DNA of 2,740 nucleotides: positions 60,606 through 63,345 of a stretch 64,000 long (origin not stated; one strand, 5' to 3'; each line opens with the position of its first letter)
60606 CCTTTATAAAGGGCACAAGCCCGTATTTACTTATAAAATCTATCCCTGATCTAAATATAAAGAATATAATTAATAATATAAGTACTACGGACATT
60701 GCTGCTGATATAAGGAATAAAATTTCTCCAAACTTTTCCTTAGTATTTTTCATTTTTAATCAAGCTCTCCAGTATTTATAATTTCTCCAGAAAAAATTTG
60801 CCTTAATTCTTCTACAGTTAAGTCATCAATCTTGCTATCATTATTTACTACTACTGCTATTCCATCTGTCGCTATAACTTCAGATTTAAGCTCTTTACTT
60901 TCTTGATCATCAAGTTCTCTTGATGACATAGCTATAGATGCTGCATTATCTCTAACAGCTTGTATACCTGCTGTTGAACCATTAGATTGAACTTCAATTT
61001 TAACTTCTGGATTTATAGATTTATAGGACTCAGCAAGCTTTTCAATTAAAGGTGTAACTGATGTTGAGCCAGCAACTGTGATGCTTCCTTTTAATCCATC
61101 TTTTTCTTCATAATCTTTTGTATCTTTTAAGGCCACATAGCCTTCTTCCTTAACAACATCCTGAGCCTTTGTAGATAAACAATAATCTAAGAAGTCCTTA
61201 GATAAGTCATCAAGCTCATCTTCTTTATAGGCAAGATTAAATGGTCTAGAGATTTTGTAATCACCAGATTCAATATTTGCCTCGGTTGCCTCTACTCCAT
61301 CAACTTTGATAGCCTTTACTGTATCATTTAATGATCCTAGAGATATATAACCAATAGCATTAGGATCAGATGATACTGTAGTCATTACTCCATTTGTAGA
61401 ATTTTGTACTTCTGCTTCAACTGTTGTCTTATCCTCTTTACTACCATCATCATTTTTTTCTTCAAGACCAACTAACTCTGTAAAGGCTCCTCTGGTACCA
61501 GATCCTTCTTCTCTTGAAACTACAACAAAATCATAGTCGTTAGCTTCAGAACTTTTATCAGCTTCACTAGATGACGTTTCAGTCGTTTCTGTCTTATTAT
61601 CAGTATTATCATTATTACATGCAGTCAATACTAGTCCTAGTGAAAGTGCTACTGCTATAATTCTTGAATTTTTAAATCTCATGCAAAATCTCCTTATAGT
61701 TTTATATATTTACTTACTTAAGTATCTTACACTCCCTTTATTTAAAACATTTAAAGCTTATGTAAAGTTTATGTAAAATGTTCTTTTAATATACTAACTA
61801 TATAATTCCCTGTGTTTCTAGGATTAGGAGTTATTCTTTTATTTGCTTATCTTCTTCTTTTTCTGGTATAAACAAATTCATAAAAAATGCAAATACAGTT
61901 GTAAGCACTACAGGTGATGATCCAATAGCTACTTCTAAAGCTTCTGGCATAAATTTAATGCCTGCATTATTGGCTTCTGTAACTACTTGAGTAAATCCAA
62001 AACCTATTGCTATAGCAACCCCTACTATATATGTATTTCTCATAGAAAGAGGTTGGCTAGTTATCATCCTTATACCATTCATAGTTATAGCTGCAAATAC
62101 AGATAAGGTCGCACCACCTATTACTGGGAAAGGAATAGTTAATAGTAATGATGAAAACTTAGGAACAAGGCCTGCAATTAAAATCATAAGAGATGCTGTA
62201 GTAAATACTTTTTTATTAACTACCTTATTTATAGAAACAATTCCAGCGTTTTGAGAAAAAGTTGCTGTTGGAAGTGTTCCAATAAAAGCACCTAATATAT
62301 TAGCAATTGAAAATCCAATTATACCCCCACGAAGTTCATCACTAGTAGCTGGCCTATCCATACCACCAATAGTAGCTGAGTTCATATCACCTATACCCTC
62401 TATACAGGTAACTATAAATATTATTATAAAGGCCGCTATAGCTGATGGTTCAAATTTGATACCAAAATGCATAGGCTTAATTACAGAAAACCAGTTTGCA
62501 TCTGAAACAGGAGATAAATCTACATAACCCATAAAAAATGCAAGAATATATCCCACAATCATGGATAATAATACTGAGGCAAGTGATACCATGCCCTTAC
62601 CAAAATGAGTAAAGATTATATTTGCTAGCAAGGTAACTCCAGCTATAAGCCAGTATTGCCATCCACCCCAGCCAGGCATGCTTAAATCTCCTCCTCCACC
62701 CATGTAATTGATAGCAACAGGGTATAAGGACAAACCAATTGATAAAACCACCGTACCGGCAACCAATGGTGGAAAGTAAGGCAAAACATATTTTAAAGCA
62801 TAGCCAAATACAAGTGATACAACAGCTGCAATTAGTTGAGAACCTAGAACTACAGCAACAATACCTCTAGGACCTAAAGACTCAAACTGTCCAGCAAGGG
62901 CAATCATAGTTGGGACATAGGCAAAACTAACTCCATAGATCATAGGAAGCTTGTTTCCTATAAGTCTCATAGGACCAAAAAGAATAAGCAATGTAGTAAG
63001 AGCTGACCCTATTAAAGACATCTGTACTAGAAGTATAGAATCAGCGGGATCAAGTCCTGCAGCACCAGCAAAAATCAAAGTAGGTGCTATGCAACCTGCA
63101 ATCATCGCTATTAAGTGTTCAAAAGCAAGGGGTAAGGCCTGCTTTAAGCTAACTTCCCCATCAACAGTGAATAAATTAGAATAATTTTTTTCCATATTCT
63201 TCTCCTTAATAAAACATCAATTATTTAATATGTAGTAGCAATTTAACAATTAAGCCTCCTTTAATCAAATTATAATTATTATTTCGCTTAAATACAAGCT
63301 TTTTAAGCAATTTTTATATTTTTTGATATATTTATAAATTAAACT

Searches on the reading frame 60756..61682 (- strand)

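Call 44: search_protein_families(library=pfam, proteins=[window:60756-61682:-], max_evalue=0.00001)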
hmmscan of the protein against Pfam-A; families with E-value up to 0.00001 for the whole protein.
window:60756-61682:- (308 aa): 3 families
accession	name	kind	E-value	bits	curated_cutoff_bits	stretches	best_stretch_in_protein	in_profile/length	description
PF12849.12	PBP_like_2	-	4.7e-35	122.1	27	2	198-301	9-120/267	PBP superfamily domain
PF12727.12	PBP_like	-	9.3e-11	41.7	27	0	219-278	3-63/193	PBP superfamily domain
PF13531.11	SBP_bac_11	-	1.1e-06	29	25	0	201-294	1-100/227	Bacterial extracellular solute-binding protein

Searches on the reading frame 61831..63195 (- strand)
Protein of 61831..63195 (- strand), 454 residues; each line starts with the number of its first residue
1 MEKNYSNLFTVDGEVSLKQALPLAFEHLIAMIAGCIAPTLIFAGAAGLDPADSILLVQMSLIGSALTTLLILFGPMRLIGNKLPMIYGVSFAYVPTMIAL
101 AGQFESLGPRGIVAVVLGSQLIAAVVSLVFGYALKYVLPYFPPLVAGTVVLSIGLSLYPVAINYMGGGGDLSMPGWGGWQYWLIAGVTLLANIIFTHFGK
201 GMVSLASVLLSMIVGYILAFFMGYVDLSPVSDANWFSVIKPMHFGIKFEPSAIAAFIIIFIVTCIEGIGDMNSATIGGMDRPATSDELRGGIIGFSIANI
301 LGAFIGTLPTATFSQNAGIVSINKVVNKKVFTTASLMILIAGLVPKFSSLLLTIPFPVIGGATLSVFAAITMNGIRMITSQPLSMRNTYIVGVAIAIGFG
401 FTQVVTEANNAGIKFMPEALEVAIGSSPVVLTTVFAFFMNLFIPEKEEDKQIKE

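Call 44: search_protein_families(library=pfam, proteins=[window:61831-63195:-], max_evalue=0.00001)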
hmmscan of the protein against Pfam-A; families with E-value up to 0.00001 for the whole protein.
window:61831-63195:- (454 aa): 1 family
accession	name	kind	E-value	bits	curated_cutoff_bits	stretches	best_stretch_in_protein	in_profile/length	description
PF00860.26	Xan_ur_permease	-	9.8e-75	252.1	27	1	19-404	2-386/389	Permease family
